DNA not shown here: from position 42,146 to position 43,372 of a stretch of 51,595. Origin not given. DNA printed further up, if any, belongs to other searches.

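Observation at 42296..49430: A six-gene operon is a candidate oxidative (3-keto) glycoside-cleavage route wired to a sulfatase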

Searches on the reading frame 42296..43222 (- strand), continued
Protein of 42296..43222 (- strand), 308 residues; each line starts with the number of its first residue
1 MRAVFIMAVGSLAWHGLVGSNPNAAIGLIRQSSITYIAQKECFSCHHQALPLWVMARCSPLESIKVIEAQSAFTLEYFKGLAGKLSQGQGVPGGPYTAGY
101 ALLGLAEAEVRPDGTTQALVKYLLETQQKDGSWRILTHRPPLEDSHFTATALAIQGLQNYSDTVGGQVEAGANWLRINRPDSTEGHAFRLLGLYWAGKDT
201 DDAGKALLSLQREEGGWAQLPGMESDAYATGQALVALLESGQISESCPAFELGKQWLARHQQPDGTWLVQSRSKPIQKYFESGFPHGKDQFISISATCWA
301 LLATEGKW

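Call 68: fold_search(model_id=the predicted structure, library=pdb)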
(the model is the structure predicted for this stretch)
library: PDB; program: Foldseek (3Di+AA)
matches with E <= 10: 487; with E <= 0.001: 95
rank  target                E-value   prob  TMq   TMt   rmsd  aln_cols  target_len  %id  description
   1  8pak_A                3.3e-07  1.00  0.60  0.54   9.1       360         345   17  Crystal Structure of a Squalene-Hopene Cyclase from Cystobacter fuscus (released 2024-06-26)
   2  8paj_B                8.2e-07  1.00  0.59  0.54   9.0       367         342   18  Crystal Structure of a Squalene-Hopene cyclase from Archangium gephyra (released 2024-06-26)
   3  8pak_B                1.5e-06  1.00  0.61  0.55   9.7       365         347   17  Crystal Structure of a Squalene-Hopene Cyclase from Cystobacter fuscus (released 2024-06-26)
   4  8paj_A                1.8e-06  1.00  0.58  0.53   9.1       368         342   16  Crystal Structure of a Squalene-Hopene cyclase from Archangium gephyra (released 2024-06-26)
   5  8zg1                  1.1e-05  1.00  0.59  0.40   6.5       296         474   17  Drimenyl diphosphate synthase SsDMS_F248Y&D303E from Streptomyces showdoensis (Apo) (released 2025-05-21)
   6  7xq4                  1.1e-05  1.00  0.59  0.38   6.7       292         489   18  Drimenyl diphosphate synthase from Streptomyces showdoensis (apo) (released 2023-03-15)
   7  8zg0                  1.4e-05  1.00  0.60  0.41   5.9       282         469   18  Drimenyl diphosphate synthase SsDMS_F248A&D303E from Streptomyces showdoensis (Apo) (released 2025-05-21)
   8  8zg5                  1.5e-05  1.00  0.59  0.40   6.3       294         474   17  Drimenyl diphosphate synthase SsDMS_Y505I&D303A from Streptomyces showdoensis (Apo) (released 2025-05-21)
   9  8zgv                  1.6e-05  1.00  0.59  0.40   6.5       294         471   17  Drimenyl diphosphate synthase SsDMS_F248A&D303E from Streptomyces showdoensis in complex with farnesyl diphosphate (FPP) (released 2025-05-21)
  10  7xr7                  1.6e-05  1.00  0.59  0.39   6.5       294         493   17  Drimenyl diphosphate synthase D303E from Streptomyces showdoensis in complex with farnesyl diphosphate (FPP) and Mg2+ (released 2023-03-15)
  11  7xqz                  2.9e-05  1.00  0.59  0.39   6.6       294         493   18  Drimenyl diphosphate synthase D303A from Streptomyces showdoensis in complex with 2-fluorofarnesyl diphosphate (2F-FPP)  (released 2023-03-15)
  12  1sqc                  4.0e-05  1.00  0.49  0.26   8.0       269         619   18  SQUALENE-HOPENE-CYCLASE FROM ALICYCLOBACILLUS ACIDOCALDARIUS (released 1997-12-17)
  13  1hzf                  4.2e-05  1.00  0.54  0.54   6.5       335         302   15  C4ADG FRAGMENT OF HUMAN COMPLEMENT FACTOR C4A (released 2002-10-09)
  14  6sbb_A                4.6e-05  1.00  0.60  0.54   9.1       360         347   14  Structure of type II terpene cyclase MstE from Scytonema (apo) (released 2020-07-15)
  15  6sbe                  5.5e-05  1.00  0.57  0.51   8.8       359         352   13  Structure of type II terpene cyclase MstE_D109N from Scytonema in complex with geranylgeranyl dihydroxybenzoate (substra (released 2020-07-15)
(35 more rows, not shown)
